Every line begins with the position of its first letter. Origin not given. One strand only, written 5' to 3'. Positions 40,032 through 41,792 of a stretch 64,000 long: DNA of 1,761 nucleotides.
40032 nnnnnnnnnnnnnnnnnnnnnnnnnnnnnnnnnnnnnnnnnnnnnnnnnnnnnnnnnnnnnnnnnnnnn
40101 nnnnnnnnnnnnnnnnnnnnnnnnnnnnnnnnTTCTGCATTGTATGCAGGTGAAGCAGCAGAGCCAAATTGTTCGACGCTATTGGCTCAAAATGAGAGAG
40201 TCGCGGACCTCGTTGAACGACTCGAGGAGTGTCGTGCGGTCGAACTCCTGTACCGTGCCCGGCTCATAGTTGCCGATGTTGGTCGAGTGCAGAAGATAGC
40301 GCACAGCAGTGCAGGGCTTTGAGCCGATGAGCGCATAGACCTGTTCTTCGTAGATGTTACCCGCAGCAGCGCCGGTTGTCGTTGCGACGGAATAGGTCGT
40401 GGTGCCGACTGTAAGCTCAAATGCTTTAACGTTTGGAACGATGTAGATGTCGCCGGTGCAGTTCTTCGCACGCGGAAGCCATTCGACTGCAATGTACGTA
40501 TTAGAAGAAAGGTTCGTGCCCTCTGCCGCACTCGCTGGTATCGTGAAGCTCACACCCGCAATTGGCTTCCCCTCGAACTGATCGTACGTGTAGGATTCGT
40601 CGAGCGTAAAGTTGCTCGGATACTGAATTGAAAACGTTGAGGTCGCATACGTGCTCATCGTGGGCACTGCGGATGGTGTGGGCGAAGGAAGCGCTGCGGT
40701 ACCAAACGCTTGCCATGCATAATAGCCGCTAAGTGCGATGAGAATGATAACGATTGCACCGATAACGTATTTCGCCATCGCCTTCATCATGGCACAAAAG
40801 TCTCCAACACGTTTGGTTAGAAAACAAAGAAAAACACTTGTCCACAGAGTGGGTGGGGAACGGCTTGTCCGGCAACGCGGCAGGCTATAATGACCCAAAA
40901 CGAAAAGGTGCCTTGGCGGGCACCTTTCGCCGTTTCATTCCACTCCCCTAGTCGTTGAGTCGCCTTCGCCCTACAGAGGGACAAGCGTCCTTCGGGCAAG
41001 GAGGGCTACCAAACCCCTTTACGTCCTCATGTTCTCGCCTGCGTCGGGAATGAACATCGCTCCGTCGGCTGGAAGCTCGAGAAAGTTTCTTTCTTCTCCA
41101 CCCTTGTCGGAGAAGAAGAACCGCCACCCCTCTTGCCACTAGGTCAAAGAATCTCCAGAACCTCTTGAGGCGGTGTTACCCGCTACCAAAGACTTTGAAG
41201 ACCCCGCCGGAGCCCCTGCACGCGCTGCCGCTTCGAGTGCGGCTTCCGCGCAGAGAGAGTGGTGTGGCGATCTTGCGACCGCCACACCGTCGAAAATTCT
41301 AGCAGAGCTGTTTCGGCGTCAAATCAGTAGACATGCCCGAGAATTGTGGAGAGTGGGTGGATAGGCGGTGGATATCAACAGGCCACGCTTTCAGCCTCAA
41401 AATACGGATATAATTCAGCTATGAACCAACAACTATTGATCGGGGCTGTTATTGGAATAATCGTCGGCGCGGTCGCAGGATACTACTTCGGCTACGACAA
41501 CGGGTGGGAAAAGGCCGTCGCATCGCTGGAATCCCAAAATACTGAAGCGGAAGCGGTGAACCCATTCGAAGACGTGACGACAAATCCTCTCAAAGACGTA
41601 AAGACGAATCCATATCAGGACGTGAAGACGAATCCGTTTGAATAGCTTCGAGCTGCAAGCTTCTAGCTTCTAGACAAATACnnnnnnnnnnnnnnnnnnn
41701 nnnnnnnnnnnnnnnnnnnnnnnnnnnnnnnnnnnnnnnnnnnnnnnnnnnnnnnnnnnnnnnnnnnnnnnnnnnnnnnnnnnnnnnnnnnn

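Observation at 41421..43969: Secreted protein of ten tandem four-Cys/one-His repeats, unusually Met-rich, convergent with msrB and preceded by a small NP-repeat membrane protein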

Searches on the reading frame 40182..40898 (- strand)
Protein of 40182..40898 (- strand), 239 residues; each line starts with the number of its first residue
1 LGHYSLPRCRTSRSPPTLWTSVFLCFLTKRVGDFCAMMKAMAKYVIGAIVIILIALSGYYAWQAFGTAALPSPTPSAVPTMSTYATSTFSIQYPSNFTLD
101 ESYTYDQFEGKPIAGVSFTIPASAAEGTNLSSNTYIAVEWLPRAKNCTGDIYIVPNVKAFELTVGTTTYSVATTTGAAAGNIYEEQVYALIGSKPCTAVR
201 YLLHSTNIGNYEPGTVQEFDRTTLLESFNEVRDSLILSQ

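Call 4: search_protein_families(library=pfam, proteins=[window:40182-40898:-], max_evalue=0.1)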
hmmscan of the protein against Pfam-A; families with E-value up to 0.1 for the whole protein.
window:40182-40898:- (239 aa): 0 families

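Call 5: search_protein_families(library=ncbifam, proteins=[window:40182-40898:-], max_evalue=1)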
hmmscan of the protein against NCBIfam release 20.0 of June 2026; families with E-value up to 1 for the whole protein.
window:40182-40898:- (239 aa): 1 family
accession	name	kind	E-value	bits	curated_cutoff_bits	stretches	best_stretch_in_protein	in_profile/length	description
NF009650.0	PRK13183.1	equivalog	0.045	13.6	70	1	45-66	10-31/46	photosystem II reaction center protein PsbN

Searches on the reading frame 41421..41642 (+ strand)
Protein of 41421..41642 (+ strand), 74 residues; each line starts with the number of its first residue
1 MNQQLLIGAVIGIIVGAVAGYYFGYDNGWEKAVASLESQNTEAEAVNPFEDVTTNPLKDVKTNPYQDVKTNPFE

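Call 4: search_protein_families(library=pfam, proteins=[window:41421-41642:+], max_evalue=0.1)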
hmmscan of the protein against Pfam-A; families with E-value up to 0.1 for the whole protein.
window:41421-41642:+ (74 aa): 5 families
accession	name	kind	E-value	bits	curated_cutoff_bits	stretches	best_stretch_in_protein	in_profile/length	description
PF13441.11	Gly-zipper_YMGG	-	0.0008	19.5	28.9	1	7-32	5-28/45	YMGG-like Gly-zipper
PF16601.10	NPF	-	0.013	16.4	27.6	1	39-74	130-171/187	Rabosyn-5 repeating NPF sequence-motif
PF10247.14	Romo1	-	0.018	15.9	27.6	1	5-29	10-34/66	Reactive mitochondrial oxygen species modulator 1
PF19180.5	DUF5862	-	0.024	15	33.3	1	6-35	34-63/68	Family of unknown function (DUF5862)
PF13488.11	Gly-zipper_Omp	-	0.082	13.3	25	0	6-23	25-42/46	Glycine zipper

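Call 5: search_protein_families(library=ncbifam, proteins=[window:41421-41642:+], max_evalue=1)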
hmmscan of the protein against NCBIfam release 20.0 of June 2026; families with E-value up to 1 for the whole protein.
window:41421-41642:+ (74 aa): 7 families
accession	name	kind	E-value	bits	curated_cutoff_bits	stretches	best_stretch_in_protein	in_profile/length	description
NF053524.1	thylo_ssl2009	equivalog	0.0094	16.6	58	1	5-44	11-50/90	ssl2009 family thylakoid membrane protein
NF011662.0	PRK15082.1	equivalog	0.016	14.6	484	1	5-26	111-132/303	glutathione ABC transporter permease GsiD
NF008437.0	PRK11280.1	equivalog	0.093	12.6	99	1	3-32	68-97/179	hypothetical protein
NF053611.1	YiaD_Gzip_OmpA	equivalog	0.11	12.2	175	1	4-24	52-72/206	YiaD family glycine zipper/OmpA-like lipoprotein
NF041669.1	GvpT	domain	0.12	12.9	80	1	9-41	5-36/123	GvpT/GvpP family gas vesicle accessory protein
TIGR03789.1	pdsO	hypoth_equivalog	0.13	11.9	152.2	1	7-45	61-99/243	sortase-associated OmpA-like protein PdsO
NF045476.1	Opp4C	equivalog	0.13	11.5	350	1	6-24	88-106/278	oligopeptide ABC transporter permease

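Call 39: find_homologous_proteins(query=window:41421-41642:+, max_evalue=0.01)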
Query window:41421-41642:+ (74 aa): 12 proteins with E <= 0.01 among 32 candidates.
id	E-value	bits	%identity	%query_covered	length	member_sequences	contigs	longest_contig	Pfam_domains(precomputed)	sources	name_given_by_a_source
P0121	2.8e-22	96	66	99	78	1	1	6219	-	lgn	-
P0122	2.1e-19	87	62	100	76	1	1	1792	-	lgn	-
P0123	2.3e-19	87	59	66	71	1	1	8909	-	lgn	-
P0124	1.3e-18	84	60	100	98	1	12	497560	-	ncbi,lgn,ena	-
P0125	3.5e-18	83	58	100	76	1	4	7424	-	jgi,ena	-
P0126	9.9e-18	81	56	99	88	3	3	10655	-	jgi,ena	-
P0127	1.3e-17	81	61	66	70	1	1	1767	-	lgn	-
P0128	1.4e-17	81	57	100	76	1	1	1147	-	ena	-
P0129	1.3e-16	78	56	99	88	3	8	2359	-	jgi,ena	-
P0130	3.4e-16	76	57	100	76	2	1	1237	-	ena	-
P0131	2.1e-15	74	59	100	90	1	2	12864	-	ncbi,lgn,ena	-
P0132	8.0e-10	56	45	76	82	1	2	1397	-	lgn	-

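Call 73: find_homologous_proteins(query=A4, max_evalue=0.001)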
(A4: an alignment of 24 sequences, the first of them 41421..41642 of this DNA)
Query A4 (24 sequences) (74 aa, profile of the alignment): 121 proteins with E <= 0.001 among 8000 candidates; the best 120 are listed.
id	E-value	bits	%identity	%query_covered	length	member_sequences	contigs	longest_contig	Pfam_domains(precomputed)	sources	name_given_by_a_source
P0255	3.9e-29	119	46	46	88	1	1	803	-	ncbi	-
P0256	5.0e-29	119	29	100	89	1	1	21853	-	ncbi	ncbi:MAG: hypothetical protein ABH951_01340 [Patescibacteria group bacterium]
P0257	2.1e-28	117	33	78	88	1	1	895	-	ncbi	-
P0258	1.4e-27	114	34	78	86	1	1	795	-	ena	-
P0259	2.1e-26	110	45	32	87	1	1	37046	-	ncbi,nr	ncbi:MAG: hypothetical protein PHP03_01600 [Candidatus Pacebacteria bacterium]|nr:hypothetical prote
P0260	2.1e-26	110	27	95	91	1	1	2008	-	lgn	-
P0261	2.5e-26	110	32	73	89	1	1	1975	-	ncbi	-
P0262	2.9e-24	103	36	80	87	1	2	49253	-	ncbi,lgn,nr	ncbi:MAG: hypothetical protein HYT20_01040 [Candidatus Nealsonbacteria bacterium]|nr:hypothetical pr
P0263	1.6e-23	101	34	46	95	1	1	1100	-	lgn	-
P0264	9.0e-23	99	27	78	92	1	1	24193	-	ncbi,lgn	-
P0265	4.9e-22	96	41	35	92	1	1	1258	-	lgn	-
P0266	3.0e-20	91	27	100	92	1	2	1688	-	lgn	-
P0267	3.1e-20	90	39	35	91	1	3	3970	-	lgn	-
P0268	3.5e-20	90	26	100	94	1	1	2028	-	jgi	-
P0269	1.2e-19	89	39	35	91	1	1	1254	-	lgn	-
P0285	2.4e-16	78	64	19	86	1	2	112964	-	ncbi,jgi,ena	ncbi:MAG: hypothetical protein WC264_03405 [Candidatus Paceibacterota bacterium]|jgi:flagellar basal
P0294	1.4e-15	76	31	100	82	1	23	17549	PF06097.17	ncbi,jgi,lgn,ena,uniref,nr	ncbi:MAG: hypothetical protein A3I39_00310 [Candidatus Yanofskybacteria bacterium RIFCSPLOWO2_02_FUL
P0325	2.0e-11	62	41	59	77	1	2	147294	-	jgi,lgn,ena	jgi:hypothetical protein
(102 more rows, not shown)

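Call 74: find_encoding_contigs(protein=P0285, flank=5000, max_places=1)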
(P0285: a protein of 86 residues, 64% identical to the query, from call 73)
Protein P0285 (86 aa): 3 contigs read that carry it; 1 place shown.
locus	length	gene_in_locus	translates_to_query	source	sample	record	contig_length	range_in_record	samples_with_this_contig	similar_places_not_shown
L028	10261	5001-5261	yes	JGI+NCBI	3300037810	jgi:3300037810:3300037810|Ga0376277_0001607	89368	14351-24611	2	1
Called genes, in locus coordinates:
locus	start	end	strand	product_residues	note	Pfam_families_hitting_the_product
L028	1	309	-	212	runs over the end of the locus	-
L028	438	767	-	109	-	PF01588:tRNA_bind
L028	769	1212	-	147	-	PF03652:RuvX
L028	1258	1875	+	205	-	PF18893:DUF5652, PF05656:DUF805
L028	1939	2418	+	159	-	-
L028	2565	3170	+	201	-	-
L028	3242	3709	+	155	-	-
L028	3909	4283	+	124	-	PF01467:CTP_transf_like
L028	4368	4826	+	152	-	-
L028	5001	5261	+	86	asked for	-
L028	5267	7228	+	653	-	-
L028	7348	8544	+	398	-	-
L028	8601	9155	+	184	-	PF04542:Sigma70_r2, PF08281:Sigma70_r4_2, PF04545:Sigma70_r4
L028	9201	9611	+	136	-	-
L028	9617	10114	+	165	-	-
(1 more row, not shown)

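Call 75: find_encoding_contigs(protein=P0325, flank=5000, max_places=1)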
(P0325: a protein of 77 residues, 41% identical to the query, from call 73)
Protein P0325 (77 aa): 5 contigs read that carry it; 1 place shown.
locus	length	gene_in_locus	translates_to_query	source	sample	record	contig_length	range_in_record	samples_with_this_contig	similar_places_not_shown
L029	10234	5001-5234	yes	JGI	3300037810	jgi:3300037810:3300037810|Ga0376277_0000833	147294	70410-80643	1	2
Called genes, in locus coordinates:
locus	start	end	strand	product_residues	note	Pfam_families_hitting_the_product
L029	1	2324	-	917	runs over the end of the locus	PF03477:ATP-cone, PF00317:Ribonuc_red_lgN, PF02867:Ribonuc_red_lgC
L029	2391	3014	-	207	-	PF00578:AhpC-TSA, PF08534:Redoxin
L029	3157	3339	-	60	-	PF09360:zf-CDGSH (weak)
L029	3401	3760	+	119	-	PF01641:SelR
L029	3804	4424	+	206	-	PF00300:His_Phos_1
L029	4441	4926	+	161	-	PF01625:PMSR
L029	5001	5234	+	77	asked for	-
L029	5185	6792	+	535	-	-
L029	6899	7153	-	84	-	PF22277:EncFtn-like, PF02915:Rubrerythrin (weak)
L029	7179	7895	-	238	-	-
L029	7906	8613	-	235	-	-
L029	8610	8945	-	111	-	PF00581:Rhodanese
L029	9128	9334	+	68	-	-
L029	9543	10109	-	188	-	-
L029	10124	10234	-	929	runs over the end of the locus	-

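Call 76: find_encoding_contigs(protein=P0294, flank=5000, max_places=1)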
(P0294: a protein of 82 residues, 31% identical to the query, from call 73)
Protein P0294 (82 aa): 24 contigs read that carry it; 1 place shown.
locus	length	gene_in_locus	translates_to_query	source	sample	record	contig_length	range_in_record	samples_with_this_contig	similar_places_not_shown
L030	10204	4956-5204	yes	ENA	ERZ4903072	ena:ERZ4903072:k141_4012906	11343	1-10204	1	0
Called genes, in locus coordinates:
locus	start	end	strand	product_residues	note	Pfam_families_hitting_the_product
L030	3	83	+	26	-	?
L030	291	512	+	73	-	PF13560:HTH_31, PF12844:HTH_19, PF01381:HTH_3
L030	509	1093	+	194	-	PF18275:His_Me_b4a2, PF02945:Endonuclease_7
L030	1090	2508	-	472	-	PF01726:LexA_DNA_bind, PF00717:Peptidase_S24, PF01555:N6_N4_Mtase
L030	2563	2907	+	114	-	-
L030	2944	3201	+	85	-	-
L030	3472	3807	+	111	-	-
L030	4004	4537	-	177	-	-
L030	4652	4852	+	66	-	-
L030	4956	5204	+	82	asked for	PF06097:DUF945 (weak)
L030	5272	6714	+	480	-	-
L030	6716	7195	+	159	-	-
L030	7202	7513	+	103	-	-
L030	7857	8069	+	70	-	PF00313:CSD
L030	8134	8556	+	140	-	PF07681:DoxX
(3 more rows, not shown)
